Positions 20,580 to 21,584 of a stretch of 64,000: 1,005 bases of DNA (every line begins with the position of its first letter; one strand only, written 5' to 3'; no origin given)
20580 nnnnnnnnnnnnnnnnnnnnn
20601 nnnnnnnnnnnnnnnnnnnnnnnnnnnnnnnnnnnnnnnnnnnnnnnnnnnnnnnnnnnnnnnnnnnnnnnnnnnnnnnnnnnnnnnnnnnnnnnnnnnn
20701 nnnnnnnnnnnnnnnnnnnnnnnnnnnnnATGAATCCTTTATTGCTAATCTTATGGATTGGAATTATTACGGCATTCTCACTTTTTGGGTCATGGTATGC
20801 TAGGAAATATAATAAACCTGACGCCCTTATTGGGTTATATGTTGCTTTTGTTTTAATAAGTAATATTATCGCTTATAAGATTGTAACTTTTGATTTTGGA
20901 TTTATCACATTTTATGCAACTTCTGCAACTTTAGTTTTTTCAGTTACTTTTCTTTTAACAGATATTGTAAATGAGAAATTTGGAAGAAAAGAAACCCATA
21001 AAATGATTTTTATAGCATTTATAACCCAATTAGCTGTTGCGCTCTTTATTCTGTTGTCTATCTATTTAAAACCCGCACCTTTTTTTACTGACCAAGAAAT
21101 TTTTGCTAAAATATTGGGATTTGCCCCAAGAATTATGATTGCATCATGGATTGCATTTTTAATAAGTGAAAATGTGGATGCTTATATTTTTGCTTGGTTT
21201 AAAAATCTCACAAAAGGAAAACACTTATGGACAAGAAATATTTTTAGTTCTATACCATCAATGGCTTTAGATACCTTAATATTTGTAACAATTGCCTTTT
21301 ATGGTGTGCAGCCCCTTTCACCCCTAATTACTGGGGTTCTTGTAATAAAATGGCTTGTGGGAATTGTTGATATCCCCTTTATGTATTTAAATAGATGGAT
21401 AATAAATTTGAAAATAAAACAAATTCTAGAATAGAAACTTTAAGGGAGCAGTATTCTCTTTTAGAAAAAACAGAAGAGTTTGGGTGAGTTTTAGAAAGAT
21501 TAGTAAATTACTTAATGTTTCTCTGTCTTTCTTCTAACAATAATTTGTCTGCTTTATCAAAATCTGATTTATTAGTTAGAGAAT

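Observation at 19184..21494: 2.25-kb cassette (TrmB paralog, SAM methyltransferase, VUT/YhhQ-like transporter) flanked by a 31-bp duplication of the RNase HII 3' end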

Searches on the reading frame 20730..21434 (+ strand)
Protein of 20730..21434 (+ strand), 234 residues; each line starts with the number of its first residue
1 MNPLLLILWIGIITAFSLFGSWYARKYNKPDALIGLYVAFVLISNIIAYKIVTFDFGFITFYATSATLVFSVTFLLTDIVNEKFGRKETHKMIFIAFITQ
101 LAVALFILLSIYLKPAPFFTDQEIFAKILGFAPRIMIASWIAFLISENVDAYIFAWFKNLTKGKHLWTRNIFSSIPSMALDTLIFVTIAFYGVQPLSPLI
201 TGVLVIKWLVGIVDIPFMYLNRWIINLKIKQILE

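Call 8: search_protein_families(library=pfam, proteins=[window:20730-21434:+], max_evalue=0.01)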
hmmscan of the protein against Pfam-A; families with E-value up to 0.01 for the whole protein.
window:20730-21434:+ (234 aa): 1 family
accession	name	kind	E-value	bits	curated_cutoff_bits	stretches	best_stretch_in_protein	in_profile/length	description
PF02592.20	Vut_1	-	3.2e-45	154.7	27.2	1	65-220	2-151/152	Putative vitamin uptake transporter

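Call 31: find_homologous_proteins(query=window:20730-21431:+)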
Query window:20730-21431:+ (234 aa): 989 proteins with E <= 0.001 among 1874 candidates; the best 120 are listed.
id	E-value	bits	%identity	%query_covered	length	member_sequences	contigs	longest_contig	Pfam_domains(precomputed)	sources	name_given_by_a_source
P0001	5.3e-144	496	100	100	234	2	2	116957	PF02592.21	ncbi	-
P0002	2.3e-134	465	95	97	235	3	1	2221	PF02592.21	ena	-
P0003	5.0e-127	441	89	97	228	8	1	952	PF02592.21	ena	-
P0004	7.5e-125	434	88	97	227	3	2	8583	PF02592.21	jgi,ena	-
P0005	9.0e-121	420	86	97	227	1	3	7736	PF02592.21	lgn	-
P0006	2.9e-120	419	84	97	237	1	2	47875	PF02592.21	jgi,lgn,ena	-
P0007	1.3e-119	417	84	97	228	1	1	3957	PF02592.21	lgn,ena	-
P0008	2.1e-119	416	84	97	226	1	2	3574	PF02592.21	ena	-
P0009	2.3e-119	416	83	97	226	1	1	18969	PF02592.21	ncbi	-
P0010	5.6e-119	415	87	92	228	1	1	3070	PF02592.21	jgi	jgi:queuosine precursor transporter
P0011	6.1e-119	414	84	91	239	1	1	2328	PF02592.21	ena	-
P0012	2.6e-118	412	85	95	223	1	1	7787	PF02592.21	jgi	-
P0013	6.7e-118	411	83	91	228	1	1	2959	PF02592.21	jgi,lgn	-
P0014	1.6e-117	410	83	97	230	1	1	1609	PF02592.21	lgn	-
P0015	6.1e-117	408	85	91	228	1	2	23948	PF02592.21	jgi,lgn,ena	-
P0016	6.5e-117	408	84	96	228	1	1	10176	PF02592.21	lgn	-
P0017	7.0e-117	408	83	97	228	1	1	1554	PF02592.21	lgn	-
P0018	1.2e-116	407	82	97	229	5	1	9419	PF02592.21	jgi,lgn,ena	-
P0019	1.9e-116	406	84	96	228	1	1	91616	PF02592.21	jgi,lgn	jgi:uncharacterized integral membrane protein (TIGR00697 family)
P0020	2.0e-116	406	83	92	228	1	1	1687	PF02592.21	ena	-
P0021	2.6e-116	406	83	91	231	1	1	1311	PF02592.21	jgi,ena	-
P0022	2.6e-116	406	83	92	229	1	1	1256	PF02592.21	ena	-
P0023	2.7e-116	406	84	96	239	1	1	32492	PF02592.21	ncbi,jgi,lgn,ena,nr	ncbi:MAG: queuosine precursor transporter [Nanoarchaeota archaeon]|nr:queuosine precursor transporte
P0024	6.2e-116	405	84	91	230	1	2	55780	PF02592.21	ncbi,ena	ncbi:MAG: queuosine precursor transporter [Nanoarchaeota archaeon]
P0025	6.7e-116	404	82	96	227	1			PF02592.21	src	-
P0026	1.9e-115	403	85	92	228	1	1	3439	PF02592.21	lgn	-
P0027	3.2e-115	402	79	97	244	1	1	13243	PF02592.21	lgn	-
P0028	3.2e-115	402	82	96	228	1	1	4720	PF02592.21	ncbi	ncbi:MAG: queuosine precursor transporter [Nanoarchaeota archaeon]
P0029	4.7e-115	402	84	91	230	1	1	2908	PF02592.21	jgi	jgi:queuosine precursor transporter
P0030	9.1e-115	401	82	94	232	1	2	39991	PF02592.21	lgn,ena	-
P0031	1.1e-114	401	81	97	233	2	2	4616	PF02592.21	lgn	-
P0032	1.1e-114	401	82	97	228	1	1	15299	PF02592.21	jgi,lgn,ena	-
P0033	1.1e-114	400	85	94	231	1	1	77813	PF02592.21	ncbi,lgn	-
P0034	1.2e-114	400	85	92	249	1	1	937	PF02592.21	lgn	-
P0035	1.3e-114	400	82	97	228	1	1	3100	PF02592.21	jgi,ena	-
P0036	1.7e-114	400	83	92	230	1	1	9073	PF02592.21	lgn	-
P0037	3.2e-114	399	82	91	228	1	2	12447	PF02592.21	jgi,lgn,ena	-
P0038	3.6e-114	399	82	92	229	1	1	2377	PF02592.21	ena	-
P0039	4.6e-114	398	80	97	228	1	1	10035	PF02592.21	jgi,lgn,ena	-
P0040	4.6e-114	398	81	96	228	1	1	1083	PF02592.21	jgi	jgi:queuosine precursor transporter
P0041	5.3e-114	398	83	91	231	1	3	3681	PF02592.21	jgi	jgi:uncharacterized integral membrane protein (TIGR00697 family)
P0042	5.4e-114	398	86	92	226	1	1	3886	PF02592.21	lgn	-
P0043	8.6e-114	398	82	91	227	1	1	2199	PF02592.21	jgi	jgi:queuosine precursor transporter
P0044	2.3e-113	396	83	94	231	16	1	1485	PF02592.21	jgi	-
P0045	4.2e-113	395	82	92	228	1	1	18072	PF02592.21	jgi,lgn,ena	-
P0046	4.2e-113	395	81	97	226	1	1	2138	PF02592.21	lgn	-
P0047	1.6e-112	393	85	91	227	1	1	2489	PF02592.21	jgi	jgi:queuosine precursor transporter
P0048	1.7e-112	393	82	95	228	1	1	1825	PF02592.21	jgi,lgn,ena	-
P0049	1.9e-112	393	84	93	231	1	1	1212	PF02592.21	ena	-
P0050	2.3e-112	393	80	91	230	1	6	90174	PF02592.21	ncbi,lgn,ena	-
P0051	3.0e-112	393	83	92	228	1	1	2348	PF02592.21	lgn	-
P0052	3.4e-112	392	78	97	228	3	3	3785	PF02592.21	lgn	-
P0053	3.9e-112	392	79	97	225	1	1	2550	PF02592.21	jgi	-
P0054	5.8e-112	392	82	95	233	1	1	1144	PF02592.21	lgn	-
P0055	6.5e-112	391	83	91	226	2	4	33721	PF02592.21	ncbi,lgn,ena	-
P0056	9.5e-112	391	79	98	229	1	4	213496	PF02592.21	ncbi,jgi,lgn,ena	-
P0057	9.9e-112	391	76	97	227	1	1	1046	PF02592.21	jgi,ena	-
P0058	1.0e-111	391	81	91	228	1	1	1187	PF02592.21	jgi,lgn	-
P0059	1.1e-111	391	79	92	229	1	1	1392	PF02592.21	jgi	jgi:hypothetical protein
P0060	1.3e-111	390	82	94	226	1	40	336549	PF02592.21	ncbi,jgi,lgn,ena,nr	ncbi:queuosine precursor transporter [Candidatus Pacearchaeota archaeon]|nr:queuosine precursor tran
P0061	1.7e-111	390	83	93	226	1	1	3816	PF02592.21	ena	-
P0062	2.2e-111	390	83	93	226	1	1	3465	PF02592.21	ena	-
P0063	2.5e-111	390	79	97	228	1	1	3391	PF02592.21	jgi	-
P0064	2.9e-111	389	79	91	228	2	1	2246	PF02592.21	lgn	-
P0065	3.4e-111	389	82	95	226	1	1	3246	PF02592.21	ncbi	-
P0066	5.5e-111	388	78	97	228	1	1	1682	PF02592.21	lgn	-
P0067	5.6e-111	388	78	96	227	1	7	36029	PF02592.21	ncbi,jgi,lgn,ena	-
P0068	5.7e-111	388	80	91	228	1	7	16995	PF02592.21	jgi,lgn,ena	-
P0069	6.7e-111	388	80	92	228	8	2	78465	PF02592.21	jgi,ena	-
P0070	6.8e-111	388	79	98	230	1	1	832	PF02592.21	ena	-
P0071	7.1e-111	388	80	97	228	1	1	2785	PF02592.21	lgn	-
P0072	8.1e-111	388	82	92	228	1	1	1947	PF02592.21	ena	-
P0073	9.4e-111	388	79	91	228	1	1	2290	PF02592.21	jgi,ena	-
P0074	1.1e-110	387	76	96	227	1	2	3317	PF02592.21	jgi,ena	-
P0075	1.4e-110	387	78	97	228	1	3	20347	PF02592.21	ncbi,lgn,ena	ncbi:MAG: queuosine precursor transporter [Nanoarchaeota archaeon]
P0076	1.5e-110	387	79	91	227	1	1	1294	PF02592.21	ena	-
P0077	1.5e-110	387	81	95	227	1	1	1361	PF02592.21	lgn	-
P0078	1.6e-110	387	81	91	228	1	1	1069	PF02592.21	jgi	jgi:queuosine precursor transporter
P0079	1.7e-110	387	77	97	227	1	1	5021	PF02592.21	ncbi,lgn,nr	ncbi:MAG: queuosine precursor transporter [Nanoarchaeota archaeon]|nr:queuosine precursor transporte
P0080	2.4e-110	386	81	91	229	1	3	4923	PF02592.21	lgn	-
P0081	2.8e-110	386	78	92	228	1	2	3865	PF02592.21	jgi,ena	-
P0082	2.9e-110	386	81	90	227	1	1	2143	PF02592.21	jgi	jgi:uncharacterized integral membrane protein (TIGR00697 family)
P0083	4.7e-110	385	80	96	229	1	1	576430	PF02592.21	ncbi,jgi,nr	ncbi:VUT family protein [Candidatus Woesearchaeota archaeon]|nr:MAG: VUT family protein [Candidatus 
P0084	7.1e-110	385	77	97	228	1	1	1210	PF02592.21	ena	-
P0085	7.4e-110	385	78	95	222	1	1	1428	PF02592.21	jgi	-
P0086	8.2e-110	385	80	92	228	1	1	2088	PF02592.21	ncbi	-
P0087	8.9e-110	384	78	97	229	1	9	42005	PF02592.21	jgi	-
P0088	9.0e-110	384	78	96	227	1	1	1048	PF02592.21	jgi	jgi:uncharacterized integral membrane protein (TIGR00697 family)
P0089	9.5e-110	384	77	95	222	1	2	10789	PF02592.21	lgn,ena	-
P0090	1.2e-109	384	83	91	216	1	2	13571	PF02592.21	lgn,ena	-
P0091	1.2e-109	384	79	96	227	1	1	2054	PF02592.21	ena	-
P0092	1.2e-109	384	80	92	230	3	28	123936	PF02592.21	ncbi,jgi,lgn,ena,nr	ncbi:queuosine precursor transporter [Candidatus Woesearchaeota archaeon]|nr:queuosine precursor tra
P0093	1.3e-109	384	81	91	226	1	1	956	PF02592.21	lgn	-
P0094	3.0e-109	383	76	97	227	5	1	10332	PF02592.21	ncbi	-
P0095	3.2e-109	383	80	91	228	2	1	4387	PF02592.21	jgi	-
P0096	3.8e-109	382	76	97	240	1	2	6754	PF02592.21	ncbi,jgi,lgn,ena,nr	ncbi:MAG: queuosine precursor transporter [Nanoarchaeota archaeon]|nr:queuosine precursor transporte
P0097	4.4e-109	382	79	89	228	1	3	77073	PF02592.21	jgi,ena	-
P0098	4.7e-109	382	79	91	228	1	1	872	PF02592.21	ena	-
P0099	7.6e-109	381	76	95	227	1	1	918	PF02592.21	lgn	-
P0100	9.1e-109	381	73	97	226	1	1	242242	PF02592.21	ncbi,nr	ncbi:Putative vitamin uptake transporter [uncultured archaeon]|nr:Putative vitamin uptake transporte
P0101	1.1e-108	381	79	91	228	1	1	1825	PF02592.21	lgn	-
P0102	1.9e-108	380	80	91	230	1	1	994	PF02592.21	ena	-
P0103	2.3e-108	380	78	94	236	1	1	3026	PF02592.21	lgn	-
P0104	2.5e-108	380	76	97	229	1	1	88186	PF02592.21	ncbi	-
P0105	2.7e-108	380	76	97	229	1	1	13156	PF02592.21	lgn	-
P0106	4.0e-108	379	75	91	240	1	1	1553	PF02592.21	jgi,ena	-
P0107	4.3e-108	379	75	98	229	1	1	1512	PF02592.21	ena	-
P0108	4.9e-108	379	80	94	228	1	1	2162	PF02592.21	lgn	-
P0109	5.7e-108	379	78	96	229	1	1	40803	PF02592.21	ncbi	-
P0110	5.9e-108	378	78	92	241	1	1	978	PF02592.21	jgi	jgi:uncharacterized integral membrane protein (TIGR00697 family)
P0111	6.1e-108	378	77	91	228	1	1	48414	PF02592.21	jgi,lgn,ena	-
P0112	7.7e-108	378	79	91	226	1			PF02592.21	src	-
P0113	1.2e-107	377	77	92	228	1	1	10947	PF02592.21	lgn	-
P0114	1.4e-107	377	74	97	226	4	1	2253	PF02592.21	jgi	jgi:queuosine precursor transporter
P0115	1.5e-107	377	74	97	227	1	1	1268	PF02592.21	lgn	-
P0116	2.7e-107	376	78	91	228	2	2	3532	PF02592.21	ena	-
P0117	3.2e-107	376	80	91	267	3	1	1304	PF02592.21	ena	-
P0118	3.2e-107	376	72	99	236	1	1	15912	PF02592.21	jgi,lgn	-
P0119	4.6e-107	376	75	92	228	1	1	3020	PF02592.21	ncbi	-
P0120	5.9e-107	375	77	91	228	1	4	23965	PF02592.21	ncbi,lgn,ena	-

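Call 32: find_encoding_contigs(protein=P0002, flank=10000, max_places=4)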
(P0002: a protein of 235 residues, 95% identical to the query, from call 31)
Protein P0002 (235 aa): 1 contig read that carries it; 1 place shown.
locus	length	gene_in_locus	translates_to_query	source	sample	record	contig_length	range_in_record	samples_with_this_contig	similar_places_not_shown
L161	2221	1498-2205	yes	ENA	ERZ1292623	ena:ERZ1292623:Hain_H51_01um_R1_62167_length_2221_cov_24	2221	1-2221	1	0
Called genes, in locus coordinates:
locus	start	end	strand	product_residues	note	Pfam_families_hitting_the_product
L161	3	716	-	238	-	?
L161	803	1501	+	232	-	PF10294:Methyltransf_16 (weak), PF05175:MTS, PF13489:Methyltransf_23 (weak), PF02475:TRM5-TYW2_MTfase, PF06325:PrmA, PF13649:Methyltransf_25 (weak), PF13847:Methyltransf_31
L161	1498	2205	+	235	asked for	PF02592:Vut_1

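Call 33: find_encoding_contigs(protein=P0004, flank=10000, max_places=4)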
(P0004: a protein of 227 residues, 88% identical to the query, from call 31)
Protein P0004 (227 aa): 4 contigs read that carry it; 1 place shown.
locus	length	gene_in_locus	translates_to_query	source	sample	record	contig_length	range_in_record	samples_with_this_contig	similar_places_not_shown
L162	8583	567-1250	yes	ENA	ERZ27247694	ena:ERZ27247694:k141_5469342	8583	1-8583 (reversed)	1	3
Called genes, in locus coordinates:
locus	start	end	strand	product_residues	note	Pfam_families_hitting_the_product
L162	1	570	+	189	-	?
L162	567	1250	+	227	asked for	PF02592:Vut_1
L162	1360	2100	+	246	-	PF01553:Acyltransferase (weak)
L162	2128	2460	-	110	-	-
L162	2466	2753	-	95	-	-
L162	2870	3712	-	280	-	PF02775:TPP_enzyme_C, PF12367:PFO_beta_C (weak)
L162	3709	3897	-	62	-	-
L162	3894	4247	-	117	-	PF03819:MazG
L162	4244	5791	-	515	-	PF01558:POR, PF01855:POR_N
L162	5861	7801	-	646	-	PF16177:ACAS_N, PF00501:AMP-binding, PF13193:AMP-binding_C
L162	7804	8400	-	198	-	PF01928:CYTH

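Call 34: find_encoding_contigs(protein=P0006, flank=10000, max_places=4)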
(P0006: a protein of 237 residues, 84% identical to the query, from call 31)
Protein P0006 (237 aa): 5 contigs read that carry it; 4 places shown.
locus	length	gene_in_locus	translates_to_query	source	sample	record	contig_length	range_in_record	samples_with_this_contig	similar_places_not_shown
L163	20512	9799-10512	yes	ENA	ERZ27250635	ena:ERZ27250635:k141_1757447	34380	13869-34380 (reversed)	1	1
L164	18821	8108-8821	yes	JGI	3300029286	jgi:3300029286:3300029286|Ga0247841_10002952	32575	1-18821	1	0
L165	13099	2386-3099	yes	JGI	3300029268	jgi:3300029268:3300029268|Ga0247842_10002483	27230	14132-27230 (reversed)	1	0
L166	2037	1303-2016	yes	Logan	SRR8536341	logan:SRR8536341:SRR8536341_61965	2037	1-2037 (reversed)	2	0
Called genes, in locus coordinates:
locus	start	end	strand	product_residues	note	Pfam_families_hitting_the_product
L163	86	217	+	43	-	-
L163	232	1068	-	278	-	-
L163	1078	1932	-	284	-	PF01149:Fapy_DNA_glyco, PF05833:NFACT_N (weak), PF06831:H2TH, PF06827:zf-FPG_IleRS (weak)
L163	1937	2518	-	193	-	PF06130:PTAC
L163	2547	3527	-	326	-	PF00294:PfkB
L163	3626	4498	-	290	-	PF00483:NTP_transferase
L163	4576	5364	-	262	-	PF00535:Glycos_transf_2, PF10111:Glyco_tranf_2_2 (faint), PF13641:Glyco_tranf_2_3, PF13632:Glyco_trans_2_3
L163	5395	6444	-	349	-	PF00535:Glycos_transf_2, PF13641:Glyco_tranf_2_3, PF13506:Glyco_transf_21 (weak), PF13632:Glyco_trans_2_3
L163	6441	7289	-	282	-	PF02899:Phage_int_SAM_1 (weak), PF13495:Phage_int_SAM_4, PF00589:Phage_integrase, PF22823:MrpR_C_cat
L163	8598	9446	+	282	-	PF13489:Methyltransf_23 (weak), PF13847:Methyltransf_31, PF08241:Methyltransf_11, PF08242:Methyltransf_12 (weak), PF13649:Methyltransf_25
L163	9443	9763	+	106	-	PF01227:GTP_cyclohydroI, PF14489:QueF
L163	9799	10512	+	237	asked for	PF02592:Vut_1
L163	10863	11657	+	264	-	PF01555:N6_N4_Mtase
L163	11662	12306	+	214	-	PF02976:MutH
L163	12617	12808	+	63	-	-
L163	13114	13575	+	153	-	PF00583:Acetyltransf_1, PF13673:Acetyltransf_10, PF13508:Acetyltransf_7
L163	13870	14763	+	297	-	PF00291:PALP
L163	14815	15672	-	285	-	PF00535:Glycos_transf_2, PF13641:Glyco_tranf_2_3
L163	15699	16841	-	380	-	PF20706:GT4-conflict (weak), PF00534:Glycos_transf_1, PF13692:Glyco_trans_1_4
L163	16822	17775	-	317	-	PF00535:Glycos_transf_2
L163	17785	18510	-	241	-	PF00483:NTP_transferase, PF12804:NTP_transf_3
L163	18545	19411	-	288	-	PF01073:3Beta_HSD (faint), PF01370:Epimerase, PF02719:Polysacc_synt_2 (faint), PF04321:RmlD_sub_bind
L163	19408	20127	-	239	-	-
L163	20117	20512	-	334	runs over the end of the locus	PF01073:3Beta_HSD, PF01370:Epimerase, PF02719:Polysacc_synt_2, PF04321:RmlD_sub_bind, PF07993:NAD_binding_4, PF13460:NAD_binding_10, PF16363:GDP_Man_Dehyd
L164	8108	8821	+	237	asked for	PF02592:Vut_1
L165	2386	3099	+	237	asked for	PF02592:Vut_1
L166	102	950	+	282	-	PF13489:Methyltransf_23 (weak), PF13847:Methyltransf_31, PF08241:Methyltransf_11, PF08242:Methyltransf_12 (weak), PF13649:Methyltransf_25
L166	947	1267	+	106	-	PF01227:GTP_cyclohydroI, PF14489:QueF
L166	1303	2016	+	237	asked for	PF02592:Vut_1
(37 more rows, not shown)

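Call 37: find_encoding_contigs(protein=P0005, flank=6000, max_places=3)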
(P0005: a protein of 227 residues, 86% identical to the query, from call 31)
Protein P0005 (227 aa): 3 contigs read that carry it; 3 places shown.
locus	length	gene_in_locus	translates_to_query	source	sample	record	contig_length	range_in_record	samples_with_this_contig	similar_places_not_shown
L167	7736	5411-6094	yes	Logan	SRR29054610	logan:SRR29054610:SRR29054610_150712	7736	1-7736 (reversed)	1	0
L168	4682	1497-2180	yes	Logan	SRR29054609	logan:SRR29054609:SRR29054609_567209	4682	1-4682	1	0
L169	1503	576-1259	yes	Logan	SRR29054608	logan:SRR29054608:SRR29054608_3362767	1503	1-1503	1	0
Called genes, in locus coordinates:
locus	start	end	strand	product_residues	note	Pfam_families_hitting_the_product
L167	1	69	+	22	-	?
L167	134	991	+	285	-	-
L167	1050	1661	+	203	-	-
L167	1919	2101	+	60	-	PF00833:Ribosomal_S17e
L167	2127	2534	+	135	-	PF01918:Alba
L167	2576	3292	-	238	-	PF00696:AA_kinase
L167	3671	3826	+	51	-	-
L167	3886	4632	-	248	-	PF01978:TrmB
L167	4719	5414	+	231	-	PF10294:Methyltransf_16 (weak), PF05175:MTS, PF13489:Methyltransf_23 (weak), PF02475:TRM5-TYW2_MTfase (weak), PF06325:PrmA, PF09445:Methyltransf_15 (weak), PF13847:Methyltransf_31, PF13649:Methyltransf_25, +1 more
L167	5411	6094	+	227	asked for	PF02592:Vut_1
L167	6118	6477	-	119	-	-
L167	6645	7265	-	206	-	PF01569:PAP2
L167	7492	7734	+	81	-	?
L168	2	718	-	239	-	?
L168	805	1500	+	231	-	PF10294:Methyltransf_16 (weak), PF05175:MTS, PF13489:Methyltransf_23 (weak), PF02475:TRM5-TYW2_MTfase (weak), PF06325:PrmA, PF09445:Methyltransf_15 (weak), PF13847:Methyltransf_31, PF13649:Methyltransf_25, +1 more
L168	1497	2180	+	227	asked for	PF02592:Vut_1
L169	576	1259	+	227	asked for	PF02592:Vut_1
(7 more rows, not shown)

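Call 38: find_encoding_contigs(protein=P0009, flank=6000, max_places=2)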
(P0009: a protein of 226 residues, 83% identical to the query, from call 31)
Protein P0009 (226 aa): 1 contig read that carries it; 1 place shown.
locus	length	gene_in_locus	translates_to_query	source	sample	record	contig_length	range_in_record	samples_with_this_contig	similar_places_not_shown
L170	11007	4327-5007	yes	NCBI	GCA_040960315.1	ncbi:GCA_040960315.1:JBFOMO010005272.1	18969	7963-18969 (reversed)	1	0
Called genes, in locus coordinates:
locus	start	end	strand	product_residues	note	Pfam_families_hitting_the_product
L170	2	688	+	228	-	?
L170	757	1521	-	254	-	PF01978:TrmB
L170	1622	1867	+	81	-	-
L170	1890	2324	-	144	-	-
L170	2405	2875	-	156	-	-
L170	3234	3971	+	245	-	PF05175:MTS, PF13489:Methyltransf_23 (faint), PF06325:PrmA, PF13649:Methyltransf_25 (weak)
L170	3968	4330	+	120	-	-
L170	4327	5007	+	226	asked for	PF02592:Vut_1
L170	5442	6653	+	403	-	PF01926:MMR_HSR1, PF02421:FeoB_N (faint), PF08438:YGR210-like_G4, PF02824:TGS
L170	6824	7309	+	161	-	-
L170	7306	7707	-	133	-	-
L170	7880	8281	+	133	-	PF13419:HAD_2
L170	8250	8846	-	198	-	PF00702:Hydrolase, PF13419:HAD_2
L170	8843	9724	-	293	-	PF01636:APH (weak)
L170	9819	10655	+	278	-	-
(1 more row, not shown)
